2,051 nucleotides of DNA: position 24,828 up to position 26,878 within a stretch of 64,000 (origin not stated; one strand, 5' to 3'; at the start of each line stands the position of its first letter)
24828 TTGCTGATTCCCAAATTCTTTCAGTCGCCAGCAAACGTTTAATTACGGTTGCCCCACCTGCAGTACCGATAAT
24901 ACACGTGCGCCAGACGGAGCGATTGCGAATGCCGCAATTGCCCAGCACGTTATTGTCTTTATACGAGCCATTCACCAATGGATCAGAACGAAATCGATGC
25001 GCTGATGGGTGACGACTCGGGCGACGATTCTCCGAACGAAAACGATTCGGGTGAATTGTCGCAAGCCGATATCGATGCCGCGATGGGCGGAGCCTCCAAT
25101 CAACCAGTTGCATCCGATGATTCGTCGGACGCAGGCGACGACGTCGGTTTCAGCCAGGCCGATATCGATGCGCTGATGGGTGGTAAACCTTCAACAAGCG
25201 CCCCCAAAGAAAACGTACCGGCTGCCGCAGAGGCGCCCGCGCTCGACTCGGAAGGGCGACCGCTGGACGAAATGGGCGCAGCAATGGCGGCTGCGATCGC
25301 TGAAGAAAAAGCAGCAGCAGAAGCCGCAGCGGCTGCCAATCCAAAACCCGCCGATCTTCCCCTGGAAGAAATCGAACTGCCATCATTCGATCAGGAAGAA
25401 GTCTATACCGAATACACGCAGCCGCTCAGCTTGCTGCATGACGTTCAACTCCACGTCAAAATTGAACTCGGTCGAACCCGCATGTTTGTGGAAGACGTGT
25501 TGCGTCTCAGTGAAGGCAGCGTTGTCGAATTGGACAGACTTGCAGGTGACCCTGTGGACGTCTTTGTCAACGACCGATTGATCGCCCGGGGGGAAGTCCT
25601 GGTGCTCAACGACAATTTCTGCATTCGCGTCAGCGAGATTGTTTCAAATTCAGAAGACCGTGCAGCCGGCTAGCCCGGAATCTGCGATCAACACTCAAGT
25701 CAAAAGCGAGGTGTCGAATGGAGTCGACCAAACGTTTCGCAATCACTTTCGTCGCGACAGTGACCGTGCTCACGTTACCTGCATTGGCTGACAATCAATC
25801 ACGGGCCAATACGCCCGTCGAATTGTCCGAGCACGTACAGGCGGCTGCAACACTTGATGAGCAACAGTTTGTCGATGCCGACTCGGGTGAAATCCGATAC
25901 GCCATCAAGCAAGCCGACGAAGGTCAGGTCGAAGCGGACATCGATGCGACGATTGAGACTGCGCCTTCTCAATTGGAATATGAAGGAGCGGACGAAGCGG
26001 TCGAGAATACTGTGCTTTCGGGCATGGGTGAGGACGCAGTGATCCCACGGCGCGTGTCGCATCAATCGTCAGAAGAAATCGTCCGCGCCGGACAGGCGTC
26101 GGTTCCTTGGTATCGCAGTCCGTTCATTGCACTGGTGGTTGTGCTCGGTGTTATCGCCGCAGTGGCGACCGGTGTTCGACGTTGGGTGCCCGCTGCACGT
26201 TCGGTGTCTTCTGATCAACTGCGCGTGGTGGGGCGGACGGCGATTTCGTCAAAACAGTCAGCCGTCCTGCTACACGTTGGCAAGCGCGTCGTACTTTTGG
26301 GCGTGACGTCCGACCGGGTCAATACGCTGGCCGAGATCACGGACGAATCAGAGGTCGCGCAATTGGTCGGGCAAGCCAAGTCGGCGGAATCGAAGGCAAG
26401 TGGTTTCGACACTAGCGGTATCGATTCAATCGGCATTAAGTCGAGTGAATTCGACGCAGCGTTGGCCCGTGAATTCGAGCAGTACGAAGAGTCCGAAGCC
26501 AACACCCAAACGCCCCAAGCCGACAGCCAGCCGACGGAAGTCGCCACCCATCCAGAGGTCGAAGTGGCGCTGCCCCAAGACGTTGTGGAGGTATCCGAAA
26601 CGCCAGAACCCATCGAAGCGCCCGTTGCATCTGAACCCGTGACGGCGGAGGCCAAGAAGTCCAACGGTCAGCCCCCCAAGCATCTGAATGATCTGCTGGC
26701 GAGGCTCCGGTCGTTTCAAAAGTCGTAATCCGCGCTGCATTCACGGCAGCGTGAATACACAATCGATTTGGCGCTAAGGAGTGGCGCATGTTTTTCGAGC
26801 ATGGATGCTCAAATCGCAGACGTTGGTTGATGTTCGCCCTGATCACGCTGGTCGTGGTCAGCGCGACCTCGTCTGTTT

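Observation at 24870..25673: fliM is missing from its canonical slot and FliN carries three tandem CheY-binding-type motifs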

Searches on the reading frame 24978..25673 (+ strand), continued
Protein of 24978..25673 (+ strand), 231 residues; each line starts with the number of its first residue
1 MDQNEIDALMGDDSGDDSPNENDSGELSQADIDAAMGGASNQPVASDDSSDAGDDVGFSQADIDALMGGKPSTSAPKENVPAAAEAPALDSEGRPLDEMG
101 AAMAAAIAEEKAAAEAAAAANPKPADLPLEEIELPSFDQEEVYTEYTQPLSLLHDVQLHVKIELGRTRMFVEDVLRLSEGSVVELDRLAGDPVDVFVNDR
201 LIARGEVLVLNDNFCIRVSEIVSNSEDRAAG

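Call 47: search_solved_structures(query=window:24978-25670:+, max_evalue=0.001, show_alignments=3)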
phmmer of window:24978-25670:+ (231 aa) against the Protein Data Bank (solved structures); distinct sequences matched with E-value up to 0.001: 7.
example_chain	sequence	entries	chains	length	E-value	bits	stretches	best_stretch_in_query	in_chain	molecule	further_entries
1o6a_A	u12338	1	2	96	6.8e-23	85.3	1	148-226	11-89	putative flagellar motor switch protein FliN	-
1yab_A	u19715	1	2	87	1.2e-22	84.5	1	149-226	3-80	chemotaxis protein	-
8umd_D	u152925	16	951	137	8.8e-20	75.1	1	147-226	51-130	Flagellar motor switch protein FliN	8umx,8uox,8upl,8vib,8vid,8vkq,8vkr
4yxb_A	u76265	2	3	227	2.6e-19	73.5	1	147-226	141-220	Flagellar motor switch protein FliM,Flagellar motor switch protein FliN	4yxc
4yxb_D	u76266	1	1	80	2.8e-17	66.9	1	163-226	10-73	FliM::FliN fragment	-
5xrw_C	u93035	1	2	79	4.6e-15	59.7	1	158-226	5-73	FliY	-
5xrw_A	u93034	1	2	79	4e-12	50.1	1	161-224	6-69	FliN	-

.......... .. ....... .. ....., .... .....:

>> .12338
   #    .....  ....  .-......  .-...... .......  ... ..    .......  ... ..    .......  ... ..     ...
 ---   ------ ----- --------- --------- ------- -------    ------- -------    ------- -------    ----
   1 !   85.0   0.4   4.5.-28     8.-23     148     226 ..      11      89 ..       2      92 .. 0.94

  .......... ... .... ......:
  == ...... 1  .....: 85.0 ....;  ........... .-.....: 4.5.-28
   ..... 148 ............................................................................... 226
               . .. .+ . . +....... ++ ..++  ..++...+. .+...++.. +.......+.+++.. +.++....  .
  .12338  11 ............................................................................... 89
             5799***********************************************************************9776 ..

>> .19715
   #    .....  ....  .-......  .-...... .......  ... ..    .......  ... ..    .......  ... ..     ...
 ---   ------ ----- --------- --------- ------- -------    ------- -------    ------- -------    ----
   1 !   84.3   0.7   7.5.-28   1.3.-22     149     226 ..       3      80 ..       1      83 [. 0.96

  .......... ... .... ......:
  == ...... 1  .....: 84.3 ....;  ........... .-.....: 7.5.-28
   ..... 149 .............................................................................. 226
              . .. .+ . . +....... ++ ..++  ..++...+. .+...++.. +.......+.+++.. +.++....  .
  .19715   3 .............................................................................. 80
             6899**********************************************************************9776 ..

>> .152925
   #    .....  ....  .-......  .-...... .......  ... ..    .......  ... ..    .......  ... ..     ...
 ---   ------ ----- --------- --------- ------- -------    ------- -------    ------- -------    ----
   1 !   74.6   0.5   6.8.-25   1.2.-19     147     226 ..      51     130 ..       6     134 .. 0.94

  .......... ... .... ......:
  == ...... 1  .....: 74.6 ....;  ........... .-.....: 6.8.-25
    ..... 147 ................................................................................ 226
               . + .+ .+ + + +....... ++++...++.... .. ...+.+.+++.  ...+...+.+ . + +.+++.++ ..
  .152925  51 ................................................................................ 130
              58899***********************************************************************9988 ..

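Call 70: predict_structure(alignment_id=A5)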
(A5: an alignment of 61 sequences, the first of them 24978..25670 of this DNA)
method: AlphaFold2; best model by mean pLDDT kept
length: 231 residues; sequences in the alignment: 61
mean_pLDDT: 67.1   pTM: 0.31
mean pLDDT of the five models: 67.1, 66.4, 65.8, 64.7, 64.0
residues with pLDDT >= 90: 0; 70-90: 114; 50-70: 75; < 50: 42
segments of 3 or more residues with pLDDT < 50: 21-23, 49-55, 71-84, 149-156
pLDDT, mean of each block of 10 residues (from residue 1): 82 60 63 72 49 54 71 45 61 81 81 83 64 72 58 48 66 59 68 83 85 79 62 40
secondary structure, 60 per line:
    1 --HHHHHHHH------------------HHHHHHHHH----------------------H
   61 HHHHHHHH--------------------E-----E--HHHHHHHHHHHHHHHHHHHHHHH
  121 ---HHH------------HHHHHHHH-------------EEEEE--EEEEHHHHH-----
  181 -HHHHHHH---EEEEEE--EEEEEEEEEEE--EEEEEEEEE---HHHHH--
elements in order: H3-10 H29-37 H60-68 H98-120 H139-146 E160-164 E167-170 H171-175 H182-188 E192-197 E200-210 E213-221 H225-229

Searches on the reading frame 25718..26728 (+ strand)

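Call 4: search_protein_families(library=pfam, proteins=[window:25718-26728:+], max_evalue=0.01)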
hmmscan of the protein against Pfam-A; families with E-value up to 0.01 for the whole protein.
window:25718-26728:+ (336 aa): 1 family
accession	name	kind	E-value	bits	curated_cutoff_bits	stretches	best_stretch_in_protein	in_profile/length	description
PF04347.18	FliO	-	2.8e-13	50.2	22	1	160-230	12-82/91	Flagellar biosynthesis protein, FliO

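Call 7: search_protein_families(library=ncbifam, proteins=[window:25718-26728:+], max_evalue=0.01)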
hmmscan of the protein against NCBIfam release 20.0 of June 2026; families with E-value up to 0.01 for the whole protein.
window:25718-26728:+ (336 aa): 3 families
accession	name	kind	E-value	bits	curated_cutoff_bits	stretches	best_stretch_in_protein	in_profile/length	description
TIGR03500.1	FliO_TIGR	equivalog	1.7e-14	53.6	55.25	1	139-207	1-70/70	flagellar biosynthetic protein FliO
NF009951.1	PRK13415.1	equivalog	1e-06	28.6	242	1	169-225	107-162/219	flagella biosynthesis regulatory protein FliZ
NF037936.1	holdfast_HfaD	equivalog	0.0082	15.5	100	1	40-124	122-204/374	holdfast anchor protein HfaD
